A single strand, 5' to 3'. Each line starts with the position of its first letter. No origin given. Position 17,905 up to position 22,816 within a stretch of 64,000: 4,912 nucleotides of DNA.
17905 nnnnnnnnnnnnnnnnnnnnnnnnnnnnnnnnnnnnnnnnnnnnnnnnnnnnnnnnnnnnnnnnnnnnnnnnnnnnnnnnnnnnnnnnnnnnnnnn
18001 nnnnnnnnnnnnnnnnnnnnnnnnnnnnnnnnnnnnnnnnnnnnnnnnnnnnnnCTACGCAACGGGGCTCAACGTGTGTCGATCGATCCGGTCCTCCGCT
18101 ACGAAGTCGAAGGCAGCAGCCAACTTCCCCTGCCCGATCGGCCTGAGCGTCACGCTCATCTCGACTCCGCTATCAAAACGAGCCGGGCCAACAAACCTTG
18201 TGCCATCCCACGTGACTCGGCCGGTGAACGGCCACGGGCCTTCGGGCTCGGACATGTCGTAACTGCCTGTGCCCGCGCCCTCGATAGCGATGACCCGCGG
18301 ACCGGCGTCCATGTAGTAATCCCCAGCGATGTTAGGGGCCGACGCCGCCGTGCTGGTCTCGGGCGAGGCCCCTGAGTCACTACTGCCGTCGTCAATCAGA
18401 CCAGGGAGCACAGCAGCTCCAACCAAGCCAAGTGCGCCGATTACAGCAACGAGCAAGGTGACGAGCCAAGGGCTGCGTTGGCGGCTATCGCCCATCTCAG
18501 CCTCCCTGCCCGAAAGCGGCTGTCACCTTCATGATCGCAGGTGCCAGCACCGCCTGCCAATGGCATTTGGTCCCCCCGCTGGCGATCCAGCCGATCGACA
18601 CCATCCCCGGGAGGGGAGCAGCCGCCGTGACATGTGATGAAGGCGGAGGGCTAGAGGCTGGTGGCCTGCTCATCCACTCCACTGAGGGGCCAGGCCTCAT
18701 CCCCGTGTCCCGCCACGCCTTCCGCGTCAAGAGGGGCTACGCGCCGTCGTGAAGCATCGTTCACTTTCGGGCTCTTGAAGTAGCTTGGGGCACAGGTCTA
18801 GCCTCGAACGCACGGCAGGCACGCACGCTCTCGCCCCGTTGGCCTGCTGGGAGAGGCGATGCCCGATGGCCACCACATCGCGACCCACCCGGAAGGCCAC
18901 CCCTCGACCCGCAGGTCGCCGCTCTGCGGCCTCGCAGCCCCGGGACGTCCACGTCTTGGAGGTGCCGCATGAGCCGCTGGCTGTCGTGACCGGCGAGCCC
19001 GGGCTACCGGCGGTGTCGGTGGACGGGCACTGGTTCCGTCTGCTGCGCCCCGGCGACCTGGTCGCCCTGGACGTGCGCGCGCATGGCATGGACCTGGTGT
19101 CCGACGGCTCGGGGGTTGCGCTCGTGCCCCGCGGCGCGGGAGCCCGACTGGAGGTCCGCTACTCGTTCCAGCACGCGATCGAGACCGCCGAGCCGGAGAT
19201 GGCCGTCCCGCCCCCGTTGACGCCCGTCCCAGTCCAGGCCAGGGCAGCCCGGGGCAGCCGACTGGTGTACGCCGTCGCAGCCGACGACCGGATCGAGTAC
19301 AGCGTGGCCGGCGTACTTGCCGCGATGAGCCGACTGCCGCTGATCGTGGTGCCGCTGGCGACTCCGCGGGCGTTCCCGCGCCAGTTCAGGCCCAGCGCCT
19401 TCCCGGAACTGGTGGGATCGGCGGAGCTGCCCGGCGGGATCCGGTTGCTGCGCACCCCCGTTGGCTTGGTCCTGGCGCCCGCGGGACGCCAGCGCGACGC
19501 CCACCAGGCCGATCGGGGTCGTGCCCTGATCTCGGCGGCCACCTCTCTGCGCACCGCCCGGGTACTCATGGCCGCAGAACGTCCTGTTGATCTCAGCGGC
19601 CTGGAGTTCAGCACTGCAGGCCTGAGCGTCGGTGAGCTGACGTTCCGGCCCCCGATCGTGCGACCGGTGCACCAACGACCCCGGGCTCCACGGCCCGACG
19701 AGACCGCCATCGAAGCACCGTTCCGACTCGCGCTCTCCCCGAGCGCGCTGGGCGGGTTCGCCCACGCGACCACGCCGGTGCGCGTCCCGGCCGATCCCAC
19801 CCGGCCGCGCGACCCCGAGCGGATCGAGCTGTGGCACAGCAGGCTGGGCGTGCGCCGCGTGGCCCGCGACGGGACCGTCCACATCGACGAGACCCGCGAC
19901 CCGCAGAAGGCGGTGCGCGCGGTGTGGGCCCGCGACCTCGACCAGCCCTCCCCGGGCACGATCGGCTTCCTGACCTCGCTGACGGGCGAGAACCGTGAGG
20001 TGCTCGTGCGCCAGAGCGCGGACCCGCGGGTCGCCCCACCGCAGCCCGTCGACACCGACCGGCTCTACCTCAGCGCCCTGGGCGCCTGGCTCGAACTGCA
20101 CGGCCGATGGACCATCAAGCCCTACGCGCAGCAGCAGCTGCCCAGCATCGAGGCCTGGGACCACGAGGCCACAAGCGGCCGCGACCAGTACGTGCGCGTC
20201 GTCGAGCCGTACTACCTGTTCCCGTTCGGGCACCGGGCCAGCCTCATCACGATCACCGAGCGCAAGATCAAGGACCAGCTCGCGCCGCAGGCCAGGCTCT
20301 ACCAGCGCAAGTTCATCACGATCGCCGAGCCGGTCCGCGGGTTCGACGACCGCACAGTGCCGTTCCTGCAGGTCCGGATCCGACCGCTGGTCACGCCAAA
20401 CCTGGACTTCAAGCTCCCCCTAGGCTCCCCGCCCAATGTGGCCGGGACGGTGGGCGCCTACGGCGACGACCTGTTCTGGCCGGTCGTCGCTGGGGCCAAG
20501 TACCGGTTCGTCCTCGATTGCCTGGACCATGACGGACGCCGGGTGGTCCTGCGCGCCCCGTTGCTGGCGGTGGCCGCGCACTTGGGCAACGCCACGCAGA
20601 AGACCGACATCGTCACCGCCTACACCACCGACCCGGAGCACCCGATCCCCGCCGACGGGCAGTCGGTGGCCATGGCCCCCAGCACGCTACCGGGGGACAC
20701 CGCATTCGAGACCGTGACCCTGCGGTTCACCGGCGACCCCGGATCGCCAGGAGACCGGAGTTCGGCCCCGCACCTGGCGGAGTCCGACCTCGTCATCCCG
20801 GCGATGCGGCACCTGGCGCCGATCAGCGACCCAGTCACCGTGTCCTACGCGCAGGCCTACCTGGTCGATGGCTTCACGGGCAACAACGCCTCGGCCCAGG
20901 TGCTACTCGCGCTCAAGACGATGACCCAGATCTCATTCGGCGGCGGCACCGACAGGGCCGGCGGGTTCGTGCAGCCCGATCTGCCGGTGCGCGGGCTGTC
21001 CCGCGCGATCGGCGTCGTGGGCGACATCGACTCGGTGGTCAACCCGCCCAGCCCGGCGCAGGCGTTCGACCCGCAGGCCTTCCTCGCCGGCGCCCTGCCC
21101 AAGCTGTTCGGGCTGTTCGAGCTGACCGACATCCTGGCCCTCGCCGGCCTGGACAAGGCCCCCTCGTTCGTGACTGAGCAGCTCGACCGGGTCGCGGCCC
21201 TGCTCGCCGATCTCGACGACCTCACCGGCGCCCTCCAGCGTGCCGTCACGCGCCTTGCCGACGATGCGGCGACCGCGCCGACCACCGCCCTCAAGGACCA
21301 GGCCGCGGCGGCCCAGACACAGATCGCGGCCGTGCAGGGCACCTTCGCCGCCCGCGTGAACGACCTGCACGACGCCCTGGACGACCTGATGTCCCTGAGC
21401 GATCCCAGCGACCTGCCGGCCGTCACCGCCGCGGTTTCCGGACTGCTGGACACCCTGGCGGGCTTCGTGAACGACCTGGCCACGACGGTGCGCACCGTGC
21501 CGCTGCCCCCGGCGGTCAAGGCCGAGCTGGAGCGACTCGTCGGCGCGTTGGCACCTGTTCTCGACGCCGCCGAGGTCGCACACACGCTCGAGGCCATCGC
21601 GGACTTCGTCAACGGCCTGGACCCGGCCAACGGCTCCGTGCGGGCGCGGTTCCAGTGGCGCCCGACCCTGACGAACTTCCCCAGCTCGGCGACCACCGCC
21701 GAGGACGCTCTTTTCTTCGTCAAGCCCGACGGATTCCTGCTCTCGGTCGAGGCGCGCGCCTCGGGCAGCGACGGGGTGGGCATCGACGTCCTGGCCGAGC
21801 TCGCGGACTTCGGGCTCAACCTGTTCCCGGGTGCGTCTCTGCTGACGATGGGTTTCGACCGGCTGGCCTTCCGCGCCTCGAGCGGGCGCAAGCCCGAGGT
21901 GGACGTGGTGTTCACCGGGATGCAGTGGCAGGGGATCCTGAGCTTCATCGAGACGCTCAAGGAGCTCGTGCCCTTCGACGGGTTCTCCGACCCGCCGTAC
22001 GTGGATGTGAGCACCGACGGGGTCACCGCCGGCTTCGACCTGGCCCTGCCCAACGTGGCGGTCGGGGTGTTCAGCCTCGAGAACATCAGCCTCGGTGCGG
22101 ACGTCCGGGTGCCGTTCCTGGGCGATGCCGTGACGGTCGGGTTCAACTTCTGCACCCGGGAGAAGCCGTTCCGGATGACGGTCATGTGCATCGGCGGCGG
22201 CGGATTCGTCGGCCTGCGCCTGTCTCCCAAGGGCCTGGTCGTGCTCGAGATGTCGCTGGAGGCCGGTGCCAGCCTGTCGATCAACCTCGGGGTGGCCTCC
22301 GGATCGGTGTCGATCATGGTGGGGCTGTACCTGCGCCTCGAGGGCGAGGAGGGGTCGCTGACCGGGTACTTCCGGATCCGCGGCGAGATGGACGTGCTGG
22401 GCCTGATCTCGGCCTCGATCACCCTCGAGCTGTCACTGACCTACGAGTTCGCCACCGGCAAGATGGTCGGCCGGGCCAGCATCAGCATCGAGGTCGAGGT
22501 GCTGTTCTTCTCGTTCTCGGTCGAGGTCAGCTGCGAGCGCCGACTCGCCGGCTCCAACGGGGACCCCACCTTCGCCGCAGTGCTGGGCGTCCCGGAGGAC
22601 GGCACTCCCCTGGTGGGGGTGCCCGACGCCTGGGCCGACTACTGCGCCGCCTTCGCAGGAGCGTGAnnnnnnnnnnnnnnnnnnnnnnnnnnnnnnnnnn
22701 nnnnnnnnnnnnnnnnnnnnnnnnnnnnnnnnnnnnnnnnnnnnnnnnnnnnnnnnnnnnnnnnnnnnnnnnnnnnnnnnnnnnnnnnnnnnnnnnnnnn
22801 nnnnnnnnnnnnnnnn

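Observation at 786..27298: tRNA-fMet island: a partial contractile-injection toolkit wired to hydrolases instead of a tail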

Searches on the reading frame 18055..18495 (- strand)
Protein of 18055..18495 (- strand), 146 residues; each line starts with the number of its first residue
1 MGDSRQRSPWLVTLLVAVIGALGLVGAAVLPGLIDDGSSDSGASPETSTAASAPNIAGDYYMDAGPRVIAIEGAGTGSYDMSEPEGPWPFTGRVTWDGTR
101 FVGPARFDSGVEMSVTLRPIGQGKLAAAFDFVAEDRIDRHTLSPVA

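Call 8: search_protein_families(library=pfam, proteins=[window:18055-18495:-], max_evalue=0.01)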
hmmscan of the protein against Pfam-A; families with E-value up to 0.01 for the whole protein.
window:18055-18495:- (146 aa): 0 families

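Call 13: search_protein_families(library=ncbifam, proteins=[window:18055-18495:-], max_evalue=0.01)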
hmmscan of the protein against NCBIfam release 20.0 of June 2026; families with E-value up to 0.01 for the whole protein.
window:18055-18495:- (146 aa): 0 families

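Call 31: search_protein_families(library=padloc, proteins=[window:18055-18495:-], max_evalue=0.001)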
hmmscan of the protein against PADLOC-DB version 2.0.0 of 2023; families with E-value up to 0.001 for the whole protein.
window:18055-18495:- (146 aa): 0 families

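Call 77: search_protein_families(library=phrogs, proteins=[window:18055-18495:-], max_evalue=0.01)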
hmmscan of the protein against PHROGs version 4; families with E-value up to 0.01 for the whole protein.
window:18055-18495:- (146 aa): 0 families

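Call 89: search_protein_families(library=pfam, proteins=[L174:118-3432:+, L174:3429-7730:+, L174:7727-9340:+, L174:9366-9797:-, L174:14462-15058:+], max_evalue=0.01)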
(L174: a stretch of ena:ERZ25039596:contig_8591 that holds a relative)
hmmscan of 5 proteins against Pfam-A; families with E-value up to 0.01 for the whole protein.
L174:118-3432:+ (1104 aa): 0 families

L174:3429-7730:+ (1433 aa): 0 families

L174:7727-9340:+ (537 aa): 0 families

L174:9366-9797:- (143 aa): 3 families
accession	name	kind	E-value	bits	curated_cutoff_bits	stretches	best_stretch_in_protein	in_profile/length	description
PF04717.18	Phage_base_V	-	5.1e-09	36.8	23.8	1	9-78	2-75/75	Type VI secretion system/phage-baseplate injector OB domain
PF18715.7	Phage_spike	-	0.0049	17.3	28.2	1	98-125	4-32/53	Phage spike trimer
PF20093.5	DUF6484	-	0.0095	17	27.6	0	21-76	10-60/61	Domain of unknown function (DUF6484)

L174:14462-15058:+ (198 aa): 0 families

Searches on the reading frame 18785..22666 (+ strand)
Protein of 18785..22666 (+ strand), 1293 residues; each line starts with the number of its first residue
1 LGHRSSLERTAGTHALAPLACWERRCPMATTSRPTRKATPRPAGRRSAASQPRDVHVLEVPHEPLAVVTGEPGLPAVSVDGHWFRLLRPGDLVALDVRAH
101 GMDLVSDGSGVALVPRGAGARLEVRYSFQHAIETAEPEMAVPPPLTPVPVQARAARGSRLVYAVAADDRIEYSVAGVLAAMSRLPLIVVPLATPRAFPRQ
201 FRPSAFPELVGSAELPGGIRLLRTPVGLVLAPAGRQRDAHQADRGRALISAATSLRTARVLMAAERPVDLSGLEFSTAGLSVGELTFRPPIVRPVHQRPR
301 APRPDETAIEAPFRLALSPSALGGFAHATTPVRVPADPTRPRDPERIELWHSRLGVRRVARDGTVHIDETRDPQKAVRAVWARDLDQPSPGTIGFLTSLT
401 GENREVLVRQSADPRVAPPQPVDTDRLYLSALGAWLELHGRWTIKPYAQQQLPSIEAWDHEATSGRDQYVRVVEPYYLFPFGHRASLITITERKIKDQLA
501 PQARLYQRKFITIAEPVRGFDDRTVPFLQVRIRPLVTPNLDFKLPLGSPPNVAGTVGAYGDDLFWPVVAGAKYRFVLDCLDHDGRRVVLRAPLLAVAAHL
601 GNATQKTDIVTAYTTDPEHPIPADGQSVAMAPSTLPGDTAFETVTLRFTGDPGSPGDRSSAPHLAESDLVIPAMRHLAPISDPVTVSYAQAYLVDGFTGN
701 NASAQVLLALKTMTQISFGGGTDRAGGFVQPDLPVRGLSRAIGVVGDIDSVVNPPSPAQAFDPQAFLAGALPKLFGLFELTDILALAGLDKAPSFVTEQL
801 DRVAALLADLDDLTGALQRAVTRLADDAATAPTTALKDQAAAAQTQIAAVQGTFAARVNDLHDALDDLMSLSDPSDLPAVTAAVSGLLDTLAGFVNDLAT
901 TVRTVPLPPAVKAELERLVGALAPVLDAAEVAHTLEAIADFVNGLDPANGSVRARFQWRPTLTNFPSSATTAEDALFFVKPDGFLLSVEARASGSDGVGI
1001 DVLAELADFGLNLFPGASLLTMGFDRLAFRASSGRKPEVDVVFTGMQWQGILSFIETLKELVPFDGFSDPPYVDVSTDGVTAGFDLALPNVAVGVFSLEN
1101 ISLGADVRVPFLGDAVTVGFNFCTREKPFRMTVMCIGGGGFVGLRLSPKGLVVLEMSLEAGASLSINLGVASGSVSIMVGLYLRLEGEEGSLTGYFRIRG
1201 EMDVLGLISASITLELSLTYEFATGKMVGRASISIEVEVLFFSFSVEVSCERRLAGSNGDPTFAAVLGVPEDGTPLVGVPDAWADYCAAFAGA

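Call 8: search_protein_families(library=pfam, proteins=[window:18785-22666:+], max_evalue=0.01)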
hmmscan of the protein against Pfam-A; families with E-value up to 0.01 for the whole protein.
window:18785-22666:+ (1293 aa): 1 family
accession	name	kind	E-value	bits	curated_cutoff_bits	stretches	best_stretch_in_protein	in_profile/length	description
PF04513.17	Baculo_PEP_C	-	0.0028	18.2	38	1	803-901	32-125/140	Baculovirus polyhedron envelope protein, PEP, C terminus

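Call 13: search_protein_families(library=ncbifam, proteins=[window:18785-22666:+], max_evalue=0.01)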
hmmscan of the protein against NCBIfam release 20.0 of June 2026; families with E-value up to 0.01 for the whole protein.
window:18785-22666:+ (1293 aa): 0 families

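Call 34: search_solved_structures(query=window:18866-22666:+, max_evalue=1)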
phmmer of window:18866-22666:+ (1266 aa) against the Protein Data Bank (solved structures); distinct sequences matched with E-value up to 1: 0.

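Call 50: find_homologous_proteins(query=window:18866-22666:+, max_evalue=0.001)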
Query window:18866-22666:+ (1266 aa): 702 proteins with E <= 0.001 among 8000 candidates; the best 120 are listed.
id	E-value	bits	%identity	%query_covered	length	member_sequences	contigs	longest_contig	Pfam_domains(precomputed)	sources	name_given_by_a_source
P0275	0.0e+0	2671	95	100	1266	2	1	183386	-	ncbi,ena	-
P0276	0.0e+0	2414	86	100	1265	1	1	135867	-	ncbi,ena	-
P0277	0.0e+0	2210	80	99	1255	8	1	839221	-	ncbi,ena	-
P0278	0.0e+0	2071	77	98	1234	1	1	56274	-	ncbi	ncbi:MAG: hypothetical protein WCF36_10625 [Candidatus Nanopelagicales bacterium]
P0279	0.0e+0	1978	74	96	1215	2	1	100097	-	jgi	-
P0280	0.0e+0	1857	70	96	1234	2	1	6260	-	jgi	jgi:hypothetical protein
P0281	0.0e+0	1824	68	99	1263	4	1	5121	-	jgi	jgi:hypothetical protein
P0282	0.0e+0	1812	67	99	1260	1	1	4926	-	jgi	jgi:hypothetical protein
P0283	0.0e+0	1811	67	99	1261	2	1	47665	-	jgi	jgi:hypothetical protein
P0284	0.0e+0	1809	70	95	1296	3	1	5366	-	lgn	-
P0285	0.0e+0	1789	68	95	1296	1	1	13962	-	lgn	-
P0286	0.0e+0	1781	68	96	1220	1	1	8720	-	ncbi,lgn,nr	ncbi:MAG: hypothetical protein KDB63_12260 [Nocardioidaceae bacterium]|nr:hypothetical protein [Noca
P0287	0.0e+0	1744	64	100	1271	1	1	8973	-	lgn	-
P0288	0.0e+0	1743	90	69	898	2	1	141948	-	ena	-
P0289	0.0e+0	1737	65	100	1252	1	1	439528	-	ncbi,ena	-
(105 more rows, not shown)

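Call 71: predict_structure(alignment_id=A3)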
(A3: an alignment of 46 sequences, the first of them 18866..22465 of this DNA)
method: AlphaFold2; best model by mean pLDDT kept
length: 1200 residues; sequences in the alignment: 46
mean_pLDDT: 69.2   pTM: 0.62
mean pLDDT of the five models: 69.2, 67.8, 62.7, 59.6, 57.7
residues with pLDDT >= 90: 145; 70-90: 457; 50-70: 420; < 50: 178
segments of 3 or more residues with pLDDT < 50: 1-25, 39-51, 123-128, 165-168, 209-214, 250-253, 265-269, 293-296, 343-349, 353-369, 692-701, 762-766, 1030-1043, 1059-1100, 1120-1124
pLDDT, mean of each block of 10 residues (from residue 1): 31 36 53 58 39 72 74 86 86 82 69 71 48 83 86 78 53 71 73 77 68 53 71 75 66 55 50 66 61 53 61 56 59 64 50 46 48 76 74 69 70 83 90 80 93 95 88 80 93 89 93 87 85 94 94 88 96 94 95 90 80 87 92 93 65 74 88 80 75 48 61 70 63 56 54 63 50 64 82 83 76 84 83 80 62 76 84 83 78 75 67 59 60 73 75 77 61 71 67 69 67 65 57 42 50 51 39 37 34 37 50 55 53 62 65 65 66 66 62 64
secondary structure, 60 per line:
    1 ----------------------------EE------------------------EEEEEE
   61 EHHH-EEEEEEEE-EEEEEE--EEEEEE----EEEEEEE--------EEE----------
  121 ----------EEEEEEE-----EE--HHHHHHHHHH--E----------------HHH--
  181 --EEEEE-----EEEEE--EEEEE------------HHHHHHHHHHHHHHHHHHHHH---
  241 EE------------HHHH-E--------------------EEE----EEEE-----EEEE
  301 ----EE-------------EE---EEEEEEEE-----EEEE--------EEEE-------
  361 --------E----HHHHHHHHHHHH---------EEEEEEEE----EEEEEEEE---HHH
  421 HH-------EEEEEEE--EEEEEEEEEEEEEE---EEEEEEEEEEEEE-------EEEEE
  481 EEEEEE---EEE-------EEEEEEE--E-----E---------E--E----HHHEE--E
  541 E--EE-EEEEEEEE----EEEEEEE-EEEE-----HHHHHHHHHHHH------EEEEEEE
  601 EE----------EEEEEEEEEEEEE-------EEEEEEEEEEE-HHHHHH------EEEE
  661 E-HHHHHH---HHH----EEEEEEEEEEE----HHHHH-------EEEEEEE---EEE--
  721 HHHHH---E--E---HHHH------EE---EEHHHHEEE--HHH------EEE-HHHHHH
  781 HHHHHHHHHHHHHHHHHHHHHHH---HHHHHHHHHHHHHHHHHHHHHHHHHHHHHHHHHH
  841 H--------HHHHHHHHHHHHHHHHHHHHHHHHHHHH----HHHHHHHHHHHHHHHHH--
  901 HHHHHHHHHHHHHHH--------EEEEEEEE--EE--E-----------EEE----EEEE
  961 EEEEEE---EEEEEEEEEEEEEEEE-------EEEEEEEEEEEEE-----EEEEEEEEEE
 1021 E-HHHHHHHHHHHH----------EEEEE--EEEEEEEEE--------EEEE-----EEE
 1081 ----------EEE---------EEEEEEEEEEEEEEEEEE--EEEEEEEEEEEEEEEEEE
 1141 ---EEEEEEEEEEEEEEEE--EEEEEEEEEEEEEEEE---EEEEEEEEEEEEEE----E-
elements in order (helices of 4 or more, strands of 3 or more residues): E55-61 E66-73 E75-80 E83-88 E93-99 E108-110 E131-137 H147-156 E183-187 E193-197 E200-204 H217-237 H255-258 E281-283 E288-291 E297-300 E325-332 E338-341 E350-353 H374-385 E395-402 E407-414 H418-422 E430-436 E439-452 E456-468 E476-486 E490-492 E500-506 E547-554 E559-565 E567-570 H576-587 E594-602 E613-625 E633-643 H645-650 E657-661 H663-668 E679-689 H694-698 E706-712 E716-718 H721-725 H736-739 H753-756 E757-759 E771-773 H775-803 H807-841 H850-877 H882-898 H901-915 E924-931 E950-952 E957-966 E970-985 E993-1005 E1011-1021 H1023-1034 E1045-1049 E1052-1060 E1069-1072 E1078-1080 E1091-1093 E1103-1120 E1123-1140 E1144-1159 E1162-1177 E1181-1194

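Call 74: fold_search(model_id=the predicted structure, library=pdb)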
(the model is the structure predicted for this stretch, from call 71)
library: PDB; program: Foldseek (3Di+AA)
matches with E <= 10: 671; with E <= 0.001: 3
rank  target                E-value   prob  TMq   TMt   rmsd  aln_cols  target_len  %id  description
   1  6i7s_G                1.5e-05  0.60  0.07  0.10  38.0      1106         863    7  Microsomal triglyceride transfer protein (released 2019-08-21)
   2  6i7s_H                3.3e-05  0.60  0.09  0.11  38.9      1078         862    8  Microsomal triglyceride transfer protein (released 2019-08-21)
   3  8eoj_B                1.9e-04  0.35  0.07  0.10  37.4       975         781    8  Microsomal triglyceride transfer protein (released 2023-05-03)
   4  1lsh_A                4.1e-03  0.16  0.09  0.10  30.2      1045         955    7  LIPID-PROTEIN INTERACTIONS IN LIPOVITELLIN (released 2002-07-31)
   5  6rcp_A                3.0e-02  0.14  0.04  0.10  27.5       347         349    9  Crystal structure of the OmpK36 clinical isolate ST258 from Klebsiella pneumonia (released 2019-09-11)
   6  5nup_A                4.9e-02  0.12  0.05  0.11  27.5       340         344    9  Structural basis for maintenance of bacterial outer membrane lipid asymmetry (released 2017-10-25)
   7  7pzf_A                5.6e-02  0.10  0.05  0.10  27.4       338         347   10  Crystal structure of the OmpK36 TD insertion chimera from Klebsiella pneumonia (released 2022-07-06)
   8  6z0c_C                7.4e-02  0.99  0.09  0.40   7.9       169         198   12  Structure of in silico modelled artificial Maquette-3 protein (released 2021-03-17)
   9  6z0c_B                8.6e-02  1.00  0.10  0.49   5.7       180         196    8  Structure of in silico modelled artificial Maquette-3 protein (released 2021-03-17)
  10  9s9k_B                9.0e-02  0.95  0.08  0.38   7.2       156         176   17  S. islandicus CdvB (semi open) (released 2026-01-28)
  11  9s9k_A                9.4e-02  0.95  0.08  0.38   7.1       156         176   17  S. islandicus CdvB (semi open) (released 2026-01-28)
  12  2iwv_A                9.9e-02  0.25  0.06  0.17  27.0       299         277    8  Structure of the monomeric outer membrane porin OmpG in the open and closed conformation (released 2006-08-14)
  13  6z0c_D                1.1e-01  1.00  0.10  0.51   5.5       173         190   10  Structure of in silico modelled artificial Maquette-3 protein (released 2021-03-17)
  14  6z0c_A                1.1e-01  0.80  0.08  0.29   9.7       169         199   12  Structure of in silico modelled artificial Maquette-3 protein (released 2021-03-17)
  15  4pr7_A                1.4e-01  0.18  0.04  0.21  23.2       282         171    6  KdgM porin in complex with disordered oligogalacturonate (released 2014-06-11)
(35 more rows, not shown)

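Call 76: fold_search(model_id=the predicted structure, library=viral)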
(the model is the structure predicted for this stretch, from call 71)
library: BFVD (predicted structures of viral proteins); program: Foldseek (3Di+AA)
matches with E <= 10: 520; with E <= 0.001: 0
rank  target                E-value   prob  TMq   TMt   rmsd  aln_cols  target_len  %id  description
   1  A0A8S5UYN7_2          2.4e-03  0.63  0.06  0.09  40.4       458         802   11  Endosialidase chaperone [Siphoviridae sp. ctkKt3]
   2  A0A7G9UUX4            3.8e-03  0.35  0.06  0.07  48.0       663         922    8  (no name in the UniProt tables at hand)
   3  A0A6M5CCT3            2.7e-02  0.23  0.04  0.04  33.5       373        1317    8  Tail protein [Vibrio phage Vc1]
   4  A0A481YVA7            2.8e-02  0.91  0.07  0.33  19.7       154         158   12  Uncharacterized protein [Marseillevirus LCMAC103]
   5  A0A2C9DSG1            5.4e-02  0.97  0.09  0.36   6.8       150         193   15  Uncharacterized protein [Western grey kangaroopox virus]
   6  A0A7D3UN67            5.9e-02  0.99  0.08  0.47   7.5       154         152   18  (no name in the UniProt tables at hand)
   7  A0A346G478            7.2e-02  0.89  0.08  0.14   8.7       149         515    8  (no name in the UniProt tables at hand)
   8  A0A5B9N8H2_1          1.1e-01  0.02  0.05  0.05  46.8      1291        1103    8  (no name in the UniProt tables at hand)
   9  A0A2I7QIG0            1.2e-01  0.95  0.07  0.46   7.9       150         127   11  (no name in the UniProt tables at hand)
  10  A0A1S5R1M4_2          1.2e-01  0.06  0.06  0.07  36.7       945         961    6  Putative tail fiber protein [Pseudomonas phage phiPMW]
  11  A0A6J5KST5            1.3e-01  0.72  0.05  0.29  20.6       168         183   13  Dps DNA-binding ferritin-like protein (Oxidative damage protectant) [uncultured Caudovirales phage]
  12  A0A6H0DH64            1.3e-01  0.10  0.04  0.10  29.0       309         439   10  Maturation protein (Fragment) [Mackintosh virus]
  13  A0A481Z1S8            1.7e-01  0.84  0.08  0.33   7.7       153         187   10  Transmembrane protein [Pithovirus LCPAC001]
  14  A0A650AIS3            1.7e-01  0.82  0.08  0.10   7.6       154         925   14  (no name in the UniProt tables at hand)
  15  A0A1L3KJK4            2.7e-01  0.06  0.05  0.11  28.7       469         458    8  (no name in the UniProt tables at hand)
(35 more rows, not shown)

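Call 77: search_protein_families(library=phrogs, proteins=[window:18866-22666:+], max_evalue=0.01)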
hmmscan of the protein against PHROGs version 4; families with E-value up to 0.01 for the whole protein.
window:18866-22666:+ (1266 aa): 0 families
